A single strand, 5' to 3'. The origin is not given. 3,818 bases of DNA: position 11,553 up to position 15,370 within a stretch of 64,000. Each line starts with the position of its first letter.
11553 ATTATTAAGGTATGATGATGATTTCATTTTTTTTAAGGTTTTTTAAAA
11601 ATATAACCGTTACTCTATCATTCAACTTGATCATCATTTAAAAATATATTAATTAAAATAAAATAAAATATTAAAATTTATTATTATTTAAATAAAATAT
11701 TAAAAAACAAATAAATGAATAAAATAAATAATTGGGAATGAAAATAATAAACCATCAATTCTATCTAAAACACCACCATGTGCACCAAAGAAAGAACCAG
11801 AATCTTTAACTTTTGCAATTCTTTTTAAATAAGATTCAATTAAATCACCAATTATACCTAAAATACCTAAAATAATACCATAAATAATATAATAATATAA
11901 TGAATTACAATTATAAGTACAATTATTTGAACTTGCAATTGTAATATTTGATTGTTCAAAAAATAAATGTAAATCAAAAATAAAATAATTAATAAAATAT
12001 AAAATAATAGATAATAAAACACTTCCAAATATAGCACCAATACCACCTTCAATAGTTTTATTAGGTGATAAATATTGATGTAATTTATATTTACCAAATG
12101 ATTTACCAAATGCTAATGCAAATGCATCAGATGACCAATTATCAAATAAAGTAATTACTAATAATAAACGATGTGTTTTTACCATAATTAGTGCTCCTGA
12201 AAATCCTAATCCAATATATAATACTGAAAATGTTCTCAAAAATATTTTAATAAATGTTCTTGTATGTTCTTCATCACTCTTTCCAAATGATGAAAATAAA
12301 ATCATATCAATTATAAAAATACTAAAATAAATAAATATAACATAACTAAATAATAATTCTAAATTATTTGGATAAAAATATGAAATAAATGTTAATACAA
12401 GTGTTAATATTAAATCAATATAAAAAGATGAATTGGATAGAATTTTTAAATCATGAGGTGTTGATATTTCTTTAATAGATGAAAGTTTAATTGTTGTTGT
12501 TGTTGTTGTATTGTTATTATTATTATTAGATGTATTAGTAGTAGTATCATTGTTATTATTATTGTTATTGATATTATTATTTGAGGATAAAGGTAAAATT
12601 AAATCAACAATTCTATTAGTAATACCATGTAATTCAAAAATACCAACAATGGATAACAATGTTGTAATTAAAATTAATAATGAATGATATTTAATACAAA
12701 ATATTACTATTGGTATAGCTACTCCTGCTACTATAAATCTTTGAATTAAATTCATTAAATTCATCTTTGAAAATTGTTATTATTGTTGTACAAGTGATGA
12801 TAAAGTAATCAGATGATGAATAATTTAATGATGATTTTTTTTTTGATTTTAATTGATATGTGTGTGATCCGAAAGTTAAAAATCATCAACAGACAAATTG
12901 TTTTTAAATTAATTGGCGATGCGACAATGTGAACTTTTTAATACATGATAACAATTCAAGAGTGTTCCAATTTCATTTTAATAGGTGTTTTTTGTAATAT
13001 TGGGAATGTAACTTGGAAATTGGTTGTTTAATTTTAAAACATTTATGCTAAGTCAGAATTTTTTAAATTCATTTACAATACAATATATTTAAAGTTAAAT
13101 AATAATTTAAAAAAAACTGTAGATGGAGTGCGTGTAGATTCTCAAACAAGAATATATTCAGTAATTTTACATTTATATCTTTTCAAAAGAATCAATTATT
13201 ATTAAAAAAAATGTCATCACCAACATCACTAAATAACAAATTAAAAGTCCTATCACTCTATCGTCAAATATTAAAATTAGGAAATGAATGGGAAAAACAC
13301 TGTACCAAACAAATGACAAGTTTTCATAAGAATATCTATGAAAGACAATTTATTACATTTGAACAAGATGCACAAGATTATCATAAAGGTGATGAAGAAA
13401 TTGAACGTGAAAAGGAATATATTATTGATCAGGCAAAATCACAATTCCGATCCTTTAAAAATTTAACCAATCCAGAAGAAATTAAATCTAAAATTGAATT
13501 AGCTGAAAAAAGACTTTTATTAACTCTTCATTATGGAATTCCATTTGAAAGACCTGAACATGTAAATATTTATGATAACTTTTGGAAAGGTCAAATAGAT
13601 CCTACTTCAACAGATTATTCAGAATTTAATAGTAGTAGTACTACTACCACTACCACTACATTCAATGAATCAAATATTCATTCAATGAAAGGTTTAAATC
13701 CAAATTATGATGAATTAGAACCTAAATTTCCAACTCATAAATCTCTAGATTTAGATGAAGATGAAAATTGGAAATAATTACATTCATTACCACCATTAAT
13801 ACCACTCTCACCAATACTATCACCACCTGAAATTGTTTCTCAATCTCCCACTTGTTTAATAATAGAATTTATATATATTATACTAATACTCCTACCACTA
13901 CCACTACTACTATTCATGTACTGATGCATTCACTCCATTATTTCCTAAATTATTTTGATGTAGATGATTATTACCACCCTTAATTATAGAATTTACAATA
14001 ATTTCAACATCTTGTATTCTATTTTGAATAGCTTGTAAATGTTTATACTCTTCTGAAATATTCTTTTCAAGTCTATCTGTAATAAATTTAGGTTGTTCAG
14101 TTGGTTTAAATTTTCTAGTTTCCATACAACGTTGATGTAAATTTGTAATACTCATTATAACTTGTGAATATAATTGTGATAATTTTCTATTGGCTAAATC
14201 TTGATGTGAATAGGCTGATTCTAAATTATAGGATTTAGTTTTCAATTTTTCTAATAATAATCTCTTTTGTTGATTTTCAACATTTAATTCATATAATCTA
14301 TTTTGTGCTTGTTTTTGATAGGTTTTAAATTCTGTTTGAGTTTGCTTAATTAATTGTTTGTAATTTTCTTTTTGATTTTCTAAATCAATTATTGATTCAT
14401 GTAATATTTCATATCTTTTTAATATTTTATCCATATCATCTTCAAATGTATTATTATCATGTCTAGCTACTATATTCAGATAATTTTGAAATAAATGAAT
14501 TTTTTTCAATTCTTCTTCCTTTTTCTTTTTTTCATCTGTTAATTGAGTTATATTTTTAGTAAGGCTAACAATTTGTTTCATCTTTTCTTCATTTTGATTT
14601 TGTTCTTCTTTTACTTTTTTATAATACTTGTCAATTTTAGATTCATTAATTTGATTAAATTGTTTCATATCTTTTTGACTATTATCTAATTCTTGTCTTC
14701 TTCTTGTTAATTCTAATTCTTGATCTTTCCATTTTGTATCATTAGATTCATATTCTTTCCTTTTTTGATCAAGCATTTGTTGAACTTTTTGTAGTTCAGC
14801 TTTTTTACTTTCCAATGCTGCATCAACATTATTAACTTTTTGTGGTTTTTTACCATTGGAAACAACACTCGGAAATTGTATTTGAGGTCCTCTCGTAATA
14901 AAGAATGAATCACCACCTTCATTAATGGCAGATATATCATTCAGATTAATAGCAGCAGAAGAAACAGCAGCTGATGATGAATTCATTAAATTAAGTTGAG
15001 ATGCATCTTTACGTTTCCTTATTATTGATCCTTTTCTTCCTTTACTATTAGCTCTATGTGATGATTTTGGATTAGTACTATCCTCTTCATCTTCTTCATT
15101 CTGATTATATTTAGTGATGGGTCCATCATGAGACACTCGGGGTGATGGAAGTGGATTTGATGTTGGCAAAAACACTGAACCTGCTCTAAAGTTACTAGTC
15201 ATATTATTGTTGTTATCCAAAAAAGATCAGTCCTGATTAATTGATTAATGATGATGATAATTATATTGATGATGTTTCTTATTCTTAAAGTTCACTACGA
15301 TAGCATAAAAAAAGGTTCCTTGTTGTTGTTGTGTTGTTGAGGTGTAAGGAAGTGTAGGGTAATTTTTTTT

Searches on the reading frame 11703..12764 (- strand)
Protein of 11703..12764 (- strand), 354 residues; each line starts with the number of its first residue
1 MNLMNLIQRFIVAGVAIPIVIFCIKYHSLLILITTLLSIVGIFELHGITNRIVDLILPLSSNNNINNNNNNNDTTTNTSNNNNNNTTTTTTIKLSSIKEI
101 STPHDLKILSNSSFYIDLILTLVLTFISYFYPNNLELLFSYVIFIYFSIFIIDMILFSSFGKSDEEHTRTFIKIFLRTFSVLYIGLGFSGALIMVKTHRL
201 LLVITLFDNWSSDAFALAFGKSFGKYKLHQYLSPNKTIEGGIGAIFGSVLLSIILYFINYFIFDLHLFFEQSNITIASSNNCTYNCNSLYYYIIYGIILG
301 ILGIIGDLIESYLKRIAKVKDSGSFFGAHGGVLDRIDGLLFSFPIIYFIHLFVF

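Call 33: search_protein_families(library=pfam, proteins=[window:11703-12764:-], max_evalue=0.001)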
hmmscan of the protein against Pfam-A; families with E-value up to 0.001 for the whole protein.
window:11703-12764:- (354 aa): 1 family
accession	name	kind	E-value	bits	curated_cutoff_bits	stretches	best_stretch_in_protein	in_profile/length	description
PF01148.25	CTP_transf_1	-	1.3e-39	137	24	1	98-350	38-261/264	Cytidylyltransferase family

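Call 63: list_cluster_members(proteins=[window:11703-12764:-, window:13211-13774:+, window:15686-16393:+, window:17398-19122:+, window:19797-20420:+, window:39923-41371:+, window:43109-44494:-, window:44879-45514:-, window:50235-50918:+, window:48157-48834:-])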
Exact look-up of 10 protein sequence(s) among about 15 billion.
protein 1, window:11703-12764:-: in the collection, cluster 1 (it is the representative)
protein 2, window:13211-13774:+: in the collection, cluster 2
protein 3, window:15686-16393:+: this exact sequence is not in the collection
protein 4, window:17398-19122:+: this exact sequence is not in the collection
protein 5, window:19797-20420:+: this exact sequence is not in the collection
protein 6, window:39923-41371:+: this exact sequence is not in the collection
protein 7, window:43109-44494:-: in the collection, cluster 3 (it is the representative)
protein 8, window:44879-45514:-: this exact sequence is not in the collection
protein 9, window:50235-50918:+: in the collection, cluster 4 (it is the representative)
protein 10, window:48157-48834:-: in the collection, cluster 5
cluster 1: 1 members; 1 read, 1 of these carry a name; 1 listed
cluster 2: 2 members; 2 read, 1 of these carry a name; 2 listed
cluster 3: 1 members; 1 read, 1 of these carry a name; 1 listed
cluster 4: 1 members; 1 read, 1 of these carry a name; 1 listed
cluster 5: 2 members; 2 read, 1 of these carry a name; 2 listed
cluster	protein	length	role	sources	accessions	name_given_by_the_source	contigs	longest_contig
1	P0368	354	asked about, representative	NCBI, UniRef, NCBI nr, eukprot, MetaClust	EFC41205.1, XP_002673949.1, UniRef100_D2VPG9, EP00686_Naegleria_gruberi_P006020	predicted protein [Naegleria gruberi] | Phosphatidate cytidylyltransferase n=1 Tax=Naegleria gruberi TaxID=5762 RepID=D2VPG9_NAEGR | uncharacterized protein NAEGRDRAFT_70855 [Naegleria gruberi]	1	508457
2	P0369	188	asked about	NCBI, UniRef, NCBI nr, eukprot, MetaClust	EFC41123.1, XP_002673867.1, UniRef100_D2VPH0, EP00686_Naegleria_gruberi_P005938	hypothetical protein NAEGRDRAFT_58847 [Naegleria gruberi] | Complex 1 LYR protein domain-containing protein n=1 Tax=Naegleria gruberi TaxID=5762 ... | uncharacterized protein NAEGRDRAFT_58847 [Naegleria gruberi]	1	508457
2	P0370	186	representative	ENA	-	-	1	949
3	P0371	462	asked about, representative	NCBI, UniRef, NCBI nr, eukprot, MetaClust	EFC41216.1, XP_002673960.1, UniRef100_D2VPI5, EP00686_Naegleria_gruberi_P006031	predicted protein [Naegleria gruberi] | Predicted protein n=1 Tax=Naegleria gruberi TaxID=5762 RepID=D2VPI5_NAEGR | uncharacterized protein NAEGRDRAFT_70872 [Naegleria gruberi]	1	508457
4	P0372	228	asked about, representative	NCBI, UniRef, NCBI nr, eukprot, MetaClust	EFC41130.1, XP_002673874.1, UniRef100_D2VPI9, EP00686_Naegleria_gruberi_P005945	hypothetical protein NAEGRDRAFT_70876 [Naegleria gruberi] | Uncharacterized protein n=1 Tax=Naegleria gruberi TaxID=5762 RepID=D2VPI9_NAEGR | uncharacterized protein NAEGRDRAFT_70876 [Naegleria gruberi]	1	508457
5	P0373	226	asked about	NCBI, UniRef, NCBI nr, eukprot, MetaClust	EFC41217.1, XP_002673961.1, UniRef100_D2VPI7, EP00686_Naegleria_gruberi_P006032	predicted protein [Naegleria gruberi] | Predicted protein n=1 Tax=Naegleria gruberi TaxID=5762 RepID=D2VPI7_NAEGR | uncharacterized protein NAEGRDRAFT_70874 [Naegleria gruberi]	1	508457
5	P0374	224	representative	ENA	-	-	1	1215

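Call 69: find_encoding_contigs(protein=P0374, flank=5000, max_places=4)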
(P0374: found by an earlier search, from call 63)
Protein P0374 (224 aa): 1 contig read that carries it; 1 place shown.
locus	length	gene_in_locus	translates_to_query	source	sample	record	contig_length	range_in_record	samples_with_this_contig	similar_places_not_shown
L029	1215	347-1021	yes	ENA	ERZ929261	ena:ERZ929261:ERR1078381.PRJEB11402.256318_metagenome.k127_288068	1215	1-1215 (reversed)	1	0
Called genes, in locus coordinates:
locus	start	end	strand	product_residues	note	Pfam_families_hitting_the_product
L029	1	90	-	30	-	?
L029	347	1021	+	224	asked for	-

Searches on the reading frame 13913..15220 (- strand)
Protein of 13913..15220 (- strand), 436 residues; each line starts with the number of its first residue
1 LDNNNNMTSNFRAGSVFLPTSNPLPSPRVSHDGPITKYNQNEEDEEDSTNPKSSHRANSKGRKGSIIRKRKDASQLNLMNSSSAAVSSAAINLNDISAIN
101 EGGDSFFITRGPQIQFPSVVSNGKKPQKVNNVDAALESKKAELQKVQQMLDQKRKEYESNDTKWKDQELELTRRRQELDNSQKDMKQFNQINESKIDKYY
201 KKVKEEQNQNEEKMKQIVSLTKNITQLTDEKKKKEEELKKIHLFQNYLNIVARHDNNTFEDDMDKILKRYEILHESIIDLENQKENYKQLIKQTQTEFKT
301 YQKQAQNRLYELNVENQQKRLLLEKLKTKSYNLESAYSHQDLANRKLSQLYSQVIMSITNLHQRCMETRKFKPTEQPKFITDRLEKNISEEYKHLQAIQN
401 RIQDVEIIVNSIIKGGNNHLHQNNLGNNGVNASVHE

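Call 33: search_protein_families(library=pfam, proteins=[window:13913-15220:-], max_evalue=0.001)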
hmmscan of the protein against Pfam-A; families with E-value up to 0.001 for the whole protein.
window:13913-15220:- (436 aa): 1 family
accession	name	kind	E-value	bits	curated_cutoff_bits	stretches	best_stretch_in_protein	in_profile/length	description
PF13863.11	DUF4200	-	4.8e-12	46.7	29.7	1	138-251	3-116/119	Domain of unknown function (DUF4200)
